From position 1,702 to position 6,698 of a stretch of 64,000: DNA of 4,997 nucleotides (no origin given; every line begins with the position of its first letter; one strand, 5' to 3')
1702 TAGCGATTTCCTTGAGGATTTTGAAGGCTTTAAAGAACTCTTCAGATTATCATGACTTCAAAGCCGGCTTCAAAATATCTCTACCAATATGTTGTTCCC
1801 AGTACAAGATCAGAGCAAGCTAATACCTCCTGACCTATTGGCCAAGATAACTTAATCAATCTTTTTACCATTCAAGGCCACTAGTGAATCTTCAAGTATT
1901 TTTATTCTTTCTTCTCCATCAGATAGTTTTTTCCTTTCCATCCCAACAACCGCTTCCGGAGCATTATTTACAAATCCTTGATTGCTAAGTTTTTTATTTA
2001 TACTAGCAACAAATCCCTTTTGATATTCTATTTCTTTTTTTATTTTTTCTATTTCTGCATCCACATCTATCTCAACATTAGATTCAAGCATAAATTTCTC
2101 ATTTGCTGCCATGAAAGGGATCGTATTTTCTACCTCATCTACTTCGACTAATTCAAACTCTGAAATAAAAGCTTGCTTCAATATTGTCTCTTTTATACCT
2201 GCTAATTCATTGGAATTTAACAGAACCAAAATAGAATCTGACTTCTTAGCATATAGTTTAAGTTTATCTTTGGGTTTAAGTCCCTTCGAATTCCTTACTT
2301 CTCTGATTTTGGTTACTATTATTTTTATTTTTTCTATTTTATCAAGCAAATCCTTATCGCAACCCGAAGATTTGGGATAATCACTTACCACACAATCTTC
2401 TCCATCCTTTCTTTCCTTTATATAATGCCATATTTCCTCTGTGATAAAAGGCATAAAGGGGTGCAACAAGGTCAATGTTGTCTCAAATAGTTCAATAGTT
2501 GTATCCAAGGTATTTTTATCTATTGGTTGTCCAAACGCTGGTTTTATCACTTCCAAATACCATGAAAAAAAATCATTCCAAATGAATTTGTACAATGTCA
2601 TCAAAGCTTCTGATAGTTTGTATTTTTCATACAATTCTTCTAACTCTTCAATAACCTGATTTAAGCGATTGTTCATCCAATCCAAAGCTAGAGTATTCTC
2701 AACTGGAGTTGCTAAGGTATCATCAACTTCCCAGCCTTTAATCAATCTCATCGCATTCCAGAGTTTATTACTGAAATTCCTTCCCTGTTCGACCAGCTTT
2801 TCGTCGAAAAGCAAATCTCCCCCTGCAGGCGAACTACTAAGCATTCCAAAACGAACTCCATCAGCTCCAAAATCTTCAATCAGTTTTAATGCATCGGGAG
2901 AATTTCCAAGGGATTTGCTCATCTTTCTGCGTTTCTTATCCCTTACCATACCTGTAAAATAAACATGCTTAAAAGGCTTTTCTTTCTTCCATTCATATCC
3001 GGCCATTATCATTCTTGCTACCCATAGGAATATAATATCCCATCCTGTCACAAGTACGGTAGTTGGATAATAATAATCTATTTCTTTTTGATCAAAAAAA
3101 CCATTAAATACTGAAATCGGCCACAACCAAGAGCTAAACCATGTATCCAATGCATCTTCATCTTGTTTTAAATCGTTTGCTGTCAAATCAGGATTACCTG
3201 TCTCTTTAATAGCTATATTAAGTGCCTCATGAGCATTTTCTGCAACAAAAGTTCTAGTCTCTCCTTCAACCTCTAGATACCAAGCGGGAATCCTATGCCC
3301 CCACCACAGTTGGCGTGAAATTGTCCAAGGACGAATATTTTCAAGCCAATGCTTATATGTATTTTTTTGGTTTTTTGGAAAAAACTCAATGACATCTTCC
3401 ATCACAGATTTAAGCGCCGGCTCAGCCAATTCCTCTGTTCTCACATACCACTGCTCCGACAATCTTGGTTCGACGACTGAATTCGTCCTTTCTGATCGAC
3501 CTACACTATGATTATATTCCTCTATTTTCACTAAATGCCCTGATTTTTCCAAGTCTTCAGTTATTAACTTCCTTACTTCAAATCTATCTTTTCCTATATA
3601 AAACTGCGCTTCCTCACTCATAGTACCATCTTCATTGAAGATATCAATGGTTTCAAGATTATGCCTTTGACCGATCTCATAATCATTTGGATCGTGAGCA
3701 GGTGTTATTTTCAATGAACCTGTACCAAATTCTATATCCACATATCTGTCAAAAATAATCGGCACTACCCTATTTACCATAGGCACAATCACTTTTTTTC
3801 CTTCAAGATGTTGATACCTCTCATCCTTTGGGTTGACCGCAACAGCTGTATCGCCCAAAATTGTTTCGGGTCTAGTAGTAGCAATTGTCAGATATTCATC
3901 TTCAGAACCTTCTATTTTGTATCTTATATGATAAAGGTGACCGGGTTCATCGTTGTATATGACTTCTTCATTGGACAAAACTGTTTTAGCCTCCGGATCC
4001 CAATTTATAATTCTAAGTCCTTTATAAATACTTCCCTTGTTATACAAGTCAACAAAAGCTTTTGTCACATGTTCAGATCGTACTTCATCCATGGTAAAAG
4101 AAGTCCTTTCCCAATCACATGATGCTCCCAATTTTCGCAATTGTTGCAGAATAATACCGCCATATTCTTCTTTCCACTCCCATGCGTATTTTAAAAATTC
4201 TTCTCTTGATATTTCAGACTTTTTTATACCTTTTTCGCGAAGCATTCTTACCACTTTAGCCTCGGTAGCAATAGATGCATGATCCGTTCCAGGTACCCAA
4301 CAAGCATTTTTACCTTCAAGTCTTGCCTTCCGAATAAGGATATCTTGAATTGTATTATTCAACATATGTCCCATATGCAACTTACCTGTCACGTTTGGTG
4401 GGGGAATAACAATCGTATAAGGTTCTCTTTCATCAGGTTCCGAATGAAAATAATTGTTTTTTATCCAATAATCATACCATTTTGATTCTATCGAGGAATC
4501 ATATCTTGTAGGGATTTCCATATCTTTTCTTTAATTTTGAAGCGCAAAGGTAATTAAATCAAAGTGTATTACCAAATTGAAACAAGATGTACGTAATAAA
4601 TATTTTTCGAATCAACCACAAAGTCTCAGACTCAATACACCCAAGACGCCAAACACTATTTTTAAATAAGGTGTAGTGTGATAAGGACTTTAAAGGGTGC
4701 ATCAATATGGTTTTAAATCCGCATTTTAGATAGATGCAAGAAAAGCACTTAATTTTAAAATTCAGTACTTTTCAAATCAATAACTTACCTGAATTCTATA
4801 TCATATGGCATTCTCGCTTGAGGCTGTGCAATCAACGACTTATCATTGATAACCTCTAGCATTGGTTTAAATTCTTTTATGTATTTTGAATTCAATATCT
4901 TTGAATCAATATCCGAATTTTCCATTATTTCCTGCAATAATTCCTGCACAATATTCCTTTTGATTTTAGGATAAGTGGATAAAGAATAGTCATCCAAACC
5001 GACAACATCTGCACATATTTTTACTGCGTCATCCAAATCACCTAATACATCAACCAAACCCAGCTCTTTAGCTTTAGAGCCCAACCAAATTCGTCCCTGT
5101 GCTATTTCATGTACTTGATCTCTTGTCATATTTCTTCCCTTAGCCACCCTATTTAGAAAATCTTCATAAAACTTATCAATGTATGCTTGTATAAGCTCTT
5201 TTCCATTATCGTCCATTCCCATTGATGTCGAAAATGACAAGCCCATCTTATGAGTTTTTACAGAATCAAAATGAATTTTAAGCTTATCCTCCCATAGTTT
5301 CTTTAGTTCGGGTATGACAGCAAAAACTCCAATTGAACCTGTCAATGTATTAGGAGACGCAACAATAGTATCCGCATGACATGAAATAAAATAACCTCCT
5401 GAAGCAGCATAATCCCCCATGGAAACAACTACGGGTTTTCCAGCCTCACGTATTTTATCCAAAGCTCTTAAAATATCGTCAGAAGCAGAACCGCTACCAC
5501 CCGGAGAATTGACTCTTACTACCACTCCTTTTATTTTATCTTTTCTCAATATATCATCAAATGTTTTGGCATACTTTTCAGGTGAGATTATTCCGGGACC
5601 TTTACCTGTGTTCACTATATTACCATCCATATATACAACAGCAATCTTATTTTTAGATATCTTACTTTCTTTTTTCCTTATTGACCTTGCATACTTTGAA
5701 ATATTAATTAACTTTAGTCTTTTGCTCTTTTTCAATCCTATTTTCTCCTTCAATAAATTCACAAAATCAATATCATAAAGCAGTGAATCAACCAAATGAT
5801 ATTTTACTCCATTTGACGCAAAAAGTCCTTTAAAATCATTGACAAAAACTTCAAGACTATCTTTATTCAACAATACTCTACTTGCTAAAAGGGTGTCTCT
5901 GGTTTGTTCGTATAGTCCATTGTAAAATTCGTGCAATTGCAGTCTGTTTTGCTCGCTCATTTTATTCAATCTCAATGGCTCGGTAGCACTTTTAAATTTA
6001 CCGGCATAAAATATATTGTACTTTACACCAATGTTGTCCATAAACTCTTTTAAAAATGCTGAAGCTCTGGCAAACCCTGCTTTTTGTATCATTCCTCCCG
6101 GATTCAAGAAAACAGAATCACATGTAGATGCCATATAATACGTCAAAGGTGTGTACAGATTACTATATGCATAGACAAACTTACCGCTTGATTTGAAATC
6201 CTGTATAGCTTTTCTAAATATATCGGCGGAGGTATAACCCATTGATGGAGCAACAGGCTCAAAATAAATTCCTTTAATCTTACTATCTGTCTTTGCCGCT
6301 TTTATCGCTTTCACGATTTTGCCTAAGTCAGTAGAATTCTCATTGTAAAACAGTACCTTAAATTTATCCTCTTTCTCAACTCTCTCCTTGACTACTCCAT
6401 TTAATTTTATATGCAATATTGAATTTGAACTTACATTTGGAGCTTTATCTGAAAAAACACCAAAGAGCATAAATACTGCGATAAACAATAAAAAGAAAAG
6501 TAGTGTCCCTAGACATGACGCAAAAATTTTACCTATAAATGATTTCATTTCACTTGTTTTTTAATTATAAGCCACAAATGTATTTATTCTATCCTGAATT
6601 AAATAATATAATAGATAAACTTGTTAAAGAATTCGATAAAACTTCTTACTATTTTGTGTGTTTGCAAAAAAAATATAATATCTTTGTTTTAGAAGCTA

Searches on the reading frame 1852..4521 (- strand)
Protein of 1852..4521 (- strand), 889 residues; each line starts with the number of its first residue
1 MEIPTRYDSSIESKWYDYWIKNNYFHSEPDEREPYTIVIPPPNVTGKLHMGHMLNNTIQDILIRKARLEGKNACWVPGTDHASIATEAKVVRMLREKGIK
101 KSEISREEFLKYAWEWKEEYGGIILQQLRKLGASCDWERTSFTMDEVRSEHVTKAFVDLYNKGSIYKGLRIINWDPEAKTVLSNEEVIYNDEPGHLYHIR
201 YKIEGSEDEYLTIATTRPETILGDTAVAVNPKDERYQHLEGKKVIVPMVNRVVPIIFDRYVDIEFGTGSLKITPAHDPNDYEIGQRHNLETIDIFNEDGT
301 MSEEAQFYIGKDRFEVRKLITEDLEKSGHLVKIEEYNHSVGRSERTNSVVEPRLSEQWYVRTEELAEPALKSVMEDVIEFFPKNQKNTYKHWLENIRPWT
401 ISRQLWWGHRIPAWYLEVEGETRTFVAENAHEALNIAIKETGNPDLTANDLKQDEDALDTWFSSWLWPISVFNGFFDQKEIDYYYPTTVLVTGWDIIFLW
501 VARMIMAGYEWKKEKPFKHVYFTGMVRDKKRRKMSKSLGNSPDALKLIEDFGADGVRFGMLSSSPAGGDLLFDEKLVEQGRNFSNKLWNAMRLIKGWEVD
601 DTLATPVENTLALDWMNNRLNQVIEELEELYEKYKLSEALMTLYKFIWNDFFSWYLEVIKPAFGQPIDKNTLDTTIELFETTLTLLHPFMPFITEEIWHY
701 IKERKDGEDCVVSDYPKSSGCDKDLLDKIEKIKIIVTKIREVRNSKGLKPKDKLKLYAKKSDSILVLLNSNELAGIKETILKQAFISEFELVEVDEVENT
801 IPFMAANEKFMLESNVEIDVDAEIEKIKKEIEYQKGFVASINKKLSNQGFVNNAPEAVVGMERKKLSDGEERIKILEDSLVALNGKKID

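Call 94: search_protein_families(library=pfam, proteins=[window:1852-4521:-], max_evalue=0.0001)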
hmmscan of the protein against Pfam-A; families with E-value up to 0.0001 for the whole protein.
window:1852-4521:- (889 aa): 5 families
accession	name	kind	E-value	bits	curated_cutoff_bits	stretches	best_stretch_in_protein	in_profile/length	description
PF00133.28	tRNA-synt_1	-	5.3e-127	424.5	22.7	1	14-570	1-411/414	tRNA synthetases class I (I, L, M and V)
PF08264.19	Anticodon_1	-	8.2e-35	120.3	25.1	1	615-756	3-146/148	Anticodon-binding domain of tRNA ligase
PF09334.17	tRNA-synt_1g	-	5.6e-18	65.3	20.1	1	40-187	6-135/391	tRNA synthetases class I (M)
PF10458.14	Val_tRNA-synt_C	-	1.4e-13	51.3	25.9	1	819-883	1-65/66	Valyl tRNA synthetase tRNA binding arm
PF13603.12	tRNA-synt_1_2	-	7.1e-11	42.4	25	1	240-301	85-146/185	Leucyl-tRNA synthetase, editing domain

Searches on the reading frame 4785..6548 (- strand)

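Call 94: search_protein_families(library=pfam, proteins=[window:4785-6548:-], max_evalue=0.0001)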
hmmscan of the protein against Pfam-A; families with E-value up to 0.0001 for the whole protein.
window:4785-6548:- (587 aa): 1 family
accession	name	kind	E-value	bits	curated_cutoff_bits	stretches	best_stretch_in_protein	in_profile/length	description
PF01343.23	Peptidase_S49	-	1.4e-64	217.1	24.9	2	366-516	2-151/154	Peptidase family S49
